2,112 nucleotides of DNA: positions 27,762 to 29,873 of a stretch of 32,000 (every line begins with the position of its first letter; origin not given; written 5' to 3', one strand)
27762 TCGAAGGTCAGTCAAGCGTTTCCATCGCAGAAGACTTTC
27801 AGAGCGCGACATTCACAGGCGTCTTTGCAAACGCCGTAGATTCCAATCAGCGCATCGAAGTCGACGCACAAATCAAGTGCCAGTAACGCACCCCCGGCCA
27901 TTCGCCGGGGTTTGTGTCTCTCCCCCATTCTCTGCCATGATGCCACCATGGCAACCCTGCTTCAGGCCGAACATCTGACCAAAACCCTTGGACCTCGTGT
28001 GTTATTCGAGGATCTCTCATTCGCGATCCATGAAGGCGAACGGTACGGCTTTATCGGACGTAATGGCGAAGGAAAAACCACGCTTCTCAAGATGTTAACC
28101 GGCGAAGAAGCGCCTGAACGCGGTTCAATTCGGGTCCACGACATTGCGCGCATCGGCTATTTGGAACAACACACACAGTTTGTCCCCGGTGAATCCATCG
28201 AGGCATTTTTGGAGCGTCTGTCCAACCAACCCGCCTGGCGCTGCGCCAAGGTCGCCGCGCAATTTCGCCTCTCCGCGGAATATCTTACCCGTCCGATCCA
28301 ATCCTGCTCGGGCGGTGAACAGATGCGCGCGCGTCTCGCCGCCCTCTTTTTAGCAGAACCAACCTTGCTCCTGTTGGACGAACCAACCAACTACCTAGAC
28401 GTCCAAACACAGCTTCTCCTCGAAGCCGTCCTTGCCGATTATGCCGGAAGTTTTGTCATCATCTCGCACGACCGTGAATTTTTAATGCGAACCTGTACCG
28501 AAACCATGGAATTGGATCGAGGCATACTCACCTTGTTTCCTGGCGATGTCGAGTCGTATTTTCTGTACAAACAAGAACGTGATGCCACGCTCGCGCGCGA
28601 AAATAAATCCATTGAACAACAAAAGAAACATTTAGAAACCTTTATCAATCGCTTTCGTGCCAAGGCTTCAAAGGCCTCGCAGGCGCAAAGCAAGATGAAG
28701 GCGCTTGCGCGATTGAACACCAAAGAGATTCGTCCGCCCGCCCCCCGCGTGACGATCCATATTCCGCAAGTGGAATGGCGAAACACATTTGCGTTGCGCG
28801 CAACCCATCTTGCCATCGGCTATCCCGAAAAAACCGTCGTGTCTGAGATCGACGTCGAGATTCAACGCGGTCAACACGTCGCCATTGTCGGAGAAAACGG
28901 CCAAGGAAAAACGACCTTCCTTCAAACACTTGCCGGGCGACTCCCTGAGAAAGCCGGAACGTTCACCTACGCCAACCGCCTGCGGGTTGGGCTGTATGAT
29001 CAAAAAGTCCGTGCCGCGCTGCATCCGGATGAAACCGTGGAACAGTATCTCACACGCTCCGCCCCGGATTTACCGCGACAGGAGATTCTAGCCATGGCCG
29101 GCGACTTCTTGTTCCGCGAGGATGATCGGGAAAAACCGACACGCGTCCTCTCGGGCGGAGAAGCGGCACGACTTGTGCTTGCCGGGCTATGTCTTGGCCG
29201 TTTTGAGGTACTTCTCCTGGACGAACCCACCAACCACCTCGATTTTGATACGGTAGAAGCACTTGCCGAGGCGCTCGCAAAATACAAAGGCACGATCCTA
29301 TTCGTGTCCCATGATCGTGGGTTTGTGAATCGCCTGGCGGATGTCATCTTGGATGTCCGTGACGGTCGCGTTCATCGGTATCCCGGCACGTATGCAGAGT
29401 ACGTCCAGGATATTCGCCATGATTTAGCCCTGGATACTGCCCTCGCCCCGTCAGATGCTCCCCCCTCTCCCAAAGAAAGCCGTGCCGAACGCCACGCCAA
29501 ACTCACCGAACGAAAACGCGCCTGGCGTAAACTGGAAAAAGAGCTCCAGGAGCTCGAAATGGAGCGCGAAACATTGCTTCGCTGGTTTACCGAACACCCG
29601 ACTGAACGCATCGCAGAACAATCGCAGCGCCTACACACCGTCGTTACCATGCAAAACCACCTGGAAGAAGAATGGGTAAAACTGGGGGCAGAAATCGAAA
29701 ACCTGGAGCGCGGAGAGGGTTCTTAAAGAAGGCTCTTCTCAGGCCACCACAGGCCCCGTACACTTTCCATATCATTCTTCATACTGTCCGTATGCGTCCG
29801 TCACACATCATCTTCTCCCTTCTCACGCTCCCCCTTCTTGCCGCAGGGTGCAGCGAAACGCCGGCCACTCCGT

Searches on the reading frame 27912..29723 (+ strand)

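Call 68: search_protein_families(library=pfam, proteins=[window:27912-29723:+], max_evalue=0.001)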
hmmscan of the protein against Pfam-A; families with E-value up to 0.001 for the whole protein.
window:27912-29723:+ (604 aa): 17 families
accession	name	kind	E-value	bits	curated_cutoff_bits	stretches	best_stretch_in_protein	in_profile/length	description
PF00005.33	ABC_tran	-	5.2e-49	166.8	25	2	33-160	2-137/137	ABC transporter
PF12848.13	ABC_tran_Xtn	-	2.4e-20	72.9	25.9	1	200-276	2-76/85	ABC transporter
PF13304.12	AAA_21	-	1.4e-15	58.6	27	1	396-470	221-301/304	AAA domain, putative AbiEii toxin, Type IV TA system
PF13401.12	AAA_22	-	3e-08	34.5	27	1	319-452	4-105/130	AAA domain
PF13191.12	AAA_16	-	4.5e-08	34.2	32.6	1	316-422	20-117/167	AAA ATPase domain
PF02463.25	SMC_N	-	7.4e-08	32.5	40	0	412-479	136-208/220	RecF/RecN/SMC N terminal domain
PF05729.18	NACHT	-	3.5e-06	27.4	26.7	0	323-347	3-27/167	NACHT domain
PF13476.12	AAA_23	-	2.4e-05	25.5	27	0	323-340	22-39/201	AAA domain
PF00006.31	ATP-synt_ab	-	3.9e-05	23.8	29.5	0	34-65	6-37/213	ATP synthase alpha/beta family, nucleotide-binding domain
PF13555.12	AAA_29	-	6.2e-05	23.1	27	0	314-337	16-39/61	P-loop containing region of AAA domain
PF01926.29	MMR_HSR1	-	0.00018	22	21.9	0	45-67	2-24/113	50S ribosome-binding GTPase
PF03193.22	RsgA_GTPase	-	0.00018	21.8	30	0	38-75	103-139/174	RsgA GTPase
PF00350.29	Dynamin_N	-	0.00026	21.5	27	0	323-352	1-32/168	Dynamin family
PF02367.23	TsaE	-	0.00055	20.3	26.6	0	311-355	12-60/128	Threonylcarbamoyl adenosine biosynthesis protein TsaE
PF24389.1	ORC-CDC6-like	-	0.00056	19.2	27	0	316-340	28-52/571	ORC-CDC6-like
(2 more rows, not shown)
